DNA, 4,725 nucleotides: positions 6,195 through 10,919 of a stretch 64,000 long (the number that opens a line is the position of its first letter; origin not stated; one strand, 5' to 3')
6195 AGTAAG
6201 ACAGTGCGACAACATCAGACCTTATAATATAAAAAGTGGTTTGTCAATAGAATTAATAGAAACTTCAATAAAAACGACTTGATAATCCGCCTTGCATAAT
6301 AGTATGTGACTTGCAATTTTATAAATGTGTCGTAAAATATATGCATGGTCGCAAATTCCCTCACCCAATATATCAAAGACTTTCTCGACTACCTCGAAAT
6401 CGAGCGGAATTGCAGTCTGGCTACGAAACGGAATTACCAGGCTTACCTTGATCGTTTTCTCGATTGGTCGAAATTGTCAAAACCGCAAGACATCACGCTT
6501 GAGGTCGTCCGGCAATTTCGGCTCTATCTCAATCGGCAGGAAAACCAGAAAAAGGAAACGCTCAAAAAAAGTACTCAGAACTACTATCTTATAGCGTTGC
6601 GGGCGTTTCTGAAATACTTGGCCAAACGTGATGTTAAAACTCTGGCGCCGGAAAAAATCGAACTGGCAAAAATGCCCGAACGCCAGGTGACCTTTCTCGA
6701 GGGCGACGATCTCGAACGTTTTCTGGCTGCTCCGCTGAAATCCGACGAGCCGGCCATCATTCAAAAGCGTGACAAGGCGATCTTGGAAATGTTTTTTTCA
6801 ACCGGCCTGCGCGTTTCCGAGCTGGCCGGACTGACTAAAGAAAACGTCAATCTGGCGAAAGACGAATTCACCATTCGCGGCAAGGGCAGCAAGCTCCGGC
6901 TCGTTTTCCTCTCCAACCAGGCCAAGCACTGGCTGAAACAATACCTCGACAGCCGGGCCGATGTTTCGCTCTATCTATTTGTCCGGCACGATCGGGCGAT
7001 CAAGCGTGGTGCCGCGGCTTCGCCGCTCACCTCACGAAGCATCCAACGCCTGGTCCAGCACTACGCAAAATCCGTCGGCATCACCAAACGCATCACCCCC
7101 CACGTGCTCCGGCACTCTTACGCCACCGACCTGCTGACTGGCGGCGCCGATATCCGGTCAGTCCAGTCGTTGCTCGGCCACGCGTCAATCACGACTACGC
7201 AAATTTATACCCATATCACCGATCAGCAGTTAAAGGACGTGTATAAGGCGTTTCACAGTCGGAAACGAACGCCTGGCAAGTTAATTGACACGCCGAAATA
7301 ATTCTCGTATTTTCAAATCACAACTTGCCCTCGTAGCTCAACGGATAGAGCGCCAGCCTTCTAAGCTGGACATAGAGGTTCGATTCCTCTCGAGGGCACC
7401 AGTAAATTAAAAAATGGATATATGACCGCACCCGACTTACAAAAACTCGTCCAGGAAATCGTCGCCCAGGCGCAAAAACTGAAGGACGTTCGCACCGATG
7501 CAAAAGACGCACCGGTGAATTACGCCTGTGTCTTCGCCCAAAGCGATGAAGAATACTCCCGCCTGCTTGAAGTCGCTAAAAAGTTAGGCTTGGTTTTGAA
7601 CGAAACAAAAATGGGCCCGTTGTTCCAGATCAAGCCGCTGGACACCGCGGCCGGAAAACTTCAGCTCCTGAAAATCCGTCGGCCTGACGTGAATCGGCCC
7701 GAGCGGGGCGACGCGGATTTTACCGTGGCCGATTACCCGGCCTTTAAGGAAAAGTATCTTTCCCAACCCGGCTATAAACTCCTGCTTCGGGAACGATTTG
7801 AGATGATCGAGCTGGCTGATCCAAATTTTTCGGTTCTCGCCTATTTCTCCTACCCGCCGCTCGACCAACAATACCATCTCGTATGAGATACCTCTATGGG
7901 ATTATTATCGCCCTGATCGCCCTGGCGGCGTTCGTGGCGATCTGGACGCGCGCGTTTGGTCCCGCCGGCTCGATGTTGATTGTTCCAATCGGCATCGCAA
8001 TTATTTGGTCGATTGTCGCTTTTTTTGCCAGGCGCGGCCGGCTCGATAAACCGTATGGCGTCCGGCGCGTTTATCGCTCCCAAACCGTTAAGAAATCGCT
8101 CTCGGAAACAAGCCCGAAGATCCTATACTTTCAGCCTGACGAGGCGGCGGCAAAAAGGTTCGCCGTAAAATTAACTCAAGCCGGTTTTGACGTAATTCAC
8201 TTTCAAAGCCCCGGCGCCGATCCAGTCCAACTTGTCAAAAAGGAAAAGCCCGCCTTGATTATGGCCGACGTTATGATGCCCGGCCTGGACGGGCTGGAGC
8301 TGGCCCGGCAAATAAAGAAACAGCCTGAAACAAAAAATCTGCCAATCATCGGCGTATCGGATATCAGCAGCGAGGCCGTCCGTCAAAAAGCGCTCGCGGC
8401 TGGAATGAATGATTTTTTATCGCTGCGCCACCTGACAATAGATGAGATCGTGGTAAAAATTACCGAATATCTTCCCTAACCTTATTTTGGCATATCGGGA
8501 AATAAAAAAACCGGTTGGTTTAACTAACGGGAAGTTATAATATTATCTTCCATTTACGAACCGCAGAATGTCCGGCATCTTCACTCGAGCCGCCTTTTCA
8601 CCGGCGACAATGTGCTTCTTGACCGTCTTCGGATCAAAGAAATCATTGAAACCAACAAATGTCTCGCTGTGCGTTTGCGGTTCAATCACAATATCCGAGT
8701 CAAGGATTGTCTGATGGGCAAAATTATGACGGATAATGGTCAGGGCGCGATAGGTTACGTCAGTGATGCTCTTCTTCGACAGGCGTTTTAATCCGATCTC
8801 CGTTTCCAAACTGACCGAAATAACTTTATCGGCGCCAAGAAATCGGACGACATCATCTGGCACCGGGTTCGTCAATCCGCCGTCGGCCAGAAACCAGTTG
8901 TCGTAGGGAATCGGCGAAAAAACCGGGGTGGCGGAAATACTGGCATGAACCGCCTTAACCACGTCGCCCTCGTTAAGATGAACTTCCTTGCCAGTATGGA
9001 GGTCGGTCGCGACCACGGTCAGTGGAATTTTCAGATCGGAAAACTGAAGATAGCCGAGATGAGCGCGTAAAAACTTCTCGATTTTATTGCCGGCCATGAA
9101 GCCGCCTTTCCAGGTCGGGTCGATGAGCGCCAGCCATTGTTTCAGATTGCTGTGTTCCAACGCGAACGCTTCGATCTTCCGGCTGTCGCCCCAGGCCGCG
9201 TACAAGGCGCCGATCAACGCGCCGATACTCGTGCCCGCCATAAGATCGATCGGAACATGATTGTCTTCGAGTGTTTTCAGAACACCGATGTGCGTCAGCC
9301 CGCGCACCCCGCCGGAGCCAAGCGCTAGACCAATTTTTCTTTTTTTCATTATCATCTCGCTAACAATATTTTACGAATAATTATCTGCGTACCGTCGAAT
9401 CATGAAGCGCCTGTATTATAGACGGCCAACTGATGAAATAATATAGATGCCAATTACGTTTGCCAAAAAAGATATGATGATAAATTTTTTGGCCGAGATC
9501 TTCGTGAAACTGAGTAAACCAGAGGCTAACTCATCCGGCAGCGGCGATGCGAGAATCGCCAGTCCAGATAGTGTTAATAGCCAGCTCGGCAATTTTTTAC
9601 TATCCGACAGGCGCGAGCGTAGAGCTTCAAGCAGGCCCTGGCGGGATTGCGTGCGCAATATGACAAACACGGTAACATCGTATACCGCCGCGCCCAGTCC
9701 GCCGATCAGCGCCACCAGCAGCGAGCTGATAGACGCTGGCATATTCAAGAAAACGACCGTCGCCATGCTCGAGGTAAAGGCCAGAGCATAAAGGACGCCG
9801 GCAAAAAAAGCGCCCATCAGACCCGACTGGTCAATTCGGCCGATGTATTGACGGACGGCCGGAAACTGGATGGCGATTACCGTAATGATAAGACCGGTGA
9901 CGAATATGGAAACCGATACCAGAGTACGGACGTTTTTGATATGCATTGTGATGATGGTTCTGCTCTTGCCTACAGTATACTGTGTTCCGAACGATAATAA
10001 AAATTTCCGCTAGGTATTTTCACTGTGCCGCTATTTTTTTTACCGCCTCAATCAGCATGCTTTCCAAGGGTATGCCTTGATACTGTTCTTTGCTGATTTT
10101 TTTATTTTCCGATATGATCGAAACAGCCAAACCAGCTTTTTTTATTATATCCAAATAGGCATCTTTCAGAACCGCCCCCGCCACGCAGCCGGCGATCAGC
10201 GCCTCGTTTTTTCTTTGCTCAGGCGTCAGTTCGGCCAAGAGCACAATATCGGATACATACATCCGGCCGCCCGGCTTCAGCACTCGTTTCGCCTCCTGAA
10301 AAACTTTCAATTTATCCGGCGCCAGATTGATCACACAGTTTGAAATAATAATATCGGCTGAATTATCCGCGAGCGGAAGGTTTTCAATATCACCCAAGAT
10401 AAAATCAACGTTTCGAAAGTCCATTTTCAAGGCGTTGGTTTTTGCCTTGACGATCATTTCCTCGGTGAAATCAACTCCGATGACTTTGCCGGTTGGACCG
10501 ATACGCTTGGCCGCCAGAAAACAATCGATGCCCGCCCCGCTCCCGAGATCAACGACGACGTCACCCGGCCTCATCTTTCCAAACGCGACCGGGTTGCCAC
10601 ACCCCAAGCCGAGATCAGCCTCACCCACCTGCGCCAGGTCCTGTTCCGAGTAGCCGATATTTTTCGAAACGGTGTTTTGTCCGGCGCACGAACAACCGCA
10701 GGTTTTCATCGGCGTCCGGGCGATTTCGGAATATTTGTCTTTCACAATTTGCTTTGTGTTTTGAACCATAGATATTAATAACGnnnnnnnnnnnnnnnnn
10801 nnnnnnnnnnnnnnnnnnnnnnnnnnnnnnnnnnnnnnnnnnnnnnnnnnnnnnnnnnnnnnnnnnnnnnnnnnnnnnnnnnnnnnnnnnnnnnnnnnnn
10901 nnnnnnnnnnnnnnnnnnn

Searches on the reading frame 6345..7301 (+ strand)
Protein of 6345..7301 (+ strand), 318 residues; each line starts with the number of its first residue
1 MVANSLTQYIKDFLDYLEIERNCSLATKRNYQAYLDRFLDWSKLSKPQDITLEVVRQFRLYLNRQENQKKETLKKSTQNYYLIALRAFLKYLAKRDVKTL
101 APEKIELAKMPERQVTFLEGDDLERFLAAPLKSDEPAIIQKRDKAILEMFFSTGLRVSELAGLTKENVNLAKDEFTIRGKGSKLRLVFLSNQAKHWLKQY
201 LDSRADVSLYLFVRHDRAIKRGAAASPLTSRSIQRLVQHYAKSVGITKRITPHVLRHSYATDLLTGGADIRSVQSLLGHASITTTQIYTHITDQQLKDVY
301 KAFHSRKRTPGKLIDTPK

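Call 92: search_protein_families(library=pfam, proteins=[window:6345-7301:+], max_evalue=0.0001)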
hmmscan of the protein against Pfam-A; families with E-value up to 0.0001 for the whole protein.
window:6345-7301:+ (318 aa): 4 families
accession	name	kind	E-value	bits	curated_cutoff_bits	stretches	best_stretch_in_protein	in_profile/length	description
PF00589.27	Phage_integrase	-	7.1e-43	146.8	27.1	1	117-294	2-171/172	Phage integrase family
PF02899.23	Phage_int_SAM_1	-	2e-11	44.4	22.3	1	10-95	1-82/83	Phage integrase, N-terminal SAM-like domain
PF13495.12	Phage_int_SAM_4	-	2.1e-10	41.3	27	1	11-98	3-84/85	Phage integrase, N-terminal SAM-like domain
PF13102.12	Phage_int_SAM_5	-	1.2e-07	32.4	22.3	1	6-99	2-89/98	Phage integrase SAM-like domain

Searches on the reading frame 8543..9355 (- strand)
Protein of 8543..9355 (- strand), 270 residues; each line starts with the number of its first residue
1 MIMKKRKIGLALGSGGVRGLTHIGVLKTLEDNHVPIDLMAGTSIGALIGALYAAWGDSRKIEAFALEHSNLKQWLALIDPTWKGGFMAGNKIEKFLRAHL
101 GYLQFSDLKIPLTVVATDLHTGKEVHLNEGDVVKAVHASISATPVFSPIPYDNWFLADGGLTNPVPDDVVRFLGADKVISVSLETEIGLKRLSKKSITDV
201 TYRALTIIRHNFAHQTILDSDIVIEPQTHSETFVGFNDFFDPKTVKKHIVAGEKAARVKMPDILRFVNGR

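Call 92: search_protein_families(library=pfam, proteins=[window:8543-9355:-], max_evalue=0.0001)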
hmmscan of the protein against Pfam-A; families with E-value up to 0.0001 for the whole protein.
window:8543-9355:- (270 aa): 1 family
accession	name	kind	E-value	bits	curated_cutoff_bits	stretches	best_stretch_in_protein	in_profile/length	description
PF01734.28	Patatin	-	1.2e-25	91.3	27.7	1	10-166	1-186/191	Patatin-like phospholipase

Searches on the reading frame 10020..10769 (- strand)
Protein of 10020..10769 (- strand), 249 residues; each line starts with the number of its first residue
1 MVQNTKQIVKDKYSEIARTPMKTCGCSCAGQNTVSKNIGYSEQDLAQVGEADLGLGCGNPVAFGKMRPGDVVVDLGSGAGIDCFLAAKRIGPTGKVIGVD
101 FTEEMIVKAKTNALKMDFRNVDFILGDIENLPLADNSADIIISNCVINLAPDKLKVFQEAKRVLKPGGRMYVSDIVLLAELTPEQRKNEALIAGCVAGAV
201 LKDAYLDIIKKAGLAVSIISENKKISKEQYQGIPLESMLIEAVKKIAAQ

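Call 92: search_protein_families(library=pfam, proteins=[window:10020-10769:-], max_evalue=0.0001)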
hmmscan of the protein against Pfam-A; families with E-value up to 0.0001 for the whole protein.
window:10020-10769:- (249 aa): 11 families
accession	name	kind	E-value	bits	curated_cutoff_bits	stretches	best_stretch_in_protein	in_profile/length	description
PF13847.12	Methyltransf_31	-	6.6e-40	136.6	27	1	68-213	3-145/145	Methyltransferase domain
PF08241.18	Methyltransf_11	-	5.8e-23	81.8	21.2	1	73-171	1-94/95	Methyltransferase domain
PF13649.12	Methyltransf_25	-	1.2e-22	80.9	27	1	72-168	1-97/97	Methyltransferase domain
PF01209.24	Ubie_methyltran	-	1.1e-18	67.9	20.1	1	66-173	45-152/233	ubiE/COQ5 methyltransferase family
PF08242.18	Methyltransf_12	-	2e-13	51.3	30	1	73-169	1-97/98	Methyltransferase domain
PF13489.12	Methyltransf_23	-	3.3e-09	37.1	27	1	64-175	18-119/164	Methyltransferase domain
PF01135.25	PCMT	-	1e-08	35.6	20.3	1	65-130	70-135/210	Protein-L-isoaspartate(D-aspartate) O-methyltransferase (PCMT)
PF05148.21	Methyltransf_8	-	7.8e-08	32.9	27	1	112-175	97-159/219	Hypothetical methyltransferase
PF06325.19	PrmA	-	1.1e-07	32.1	22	1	67-176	160-262/296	Ribosomal protein L11 methyltransferase (PrmA)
PF05175.20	MTS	-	1.7e-06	28.2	23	1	70-172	33-138/170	Methyltransferase small domain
PF01170.24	UPF0020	-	6.9e-05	23.1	22.3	0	92-144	75-128/197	RMKL-like, methyltransferase domain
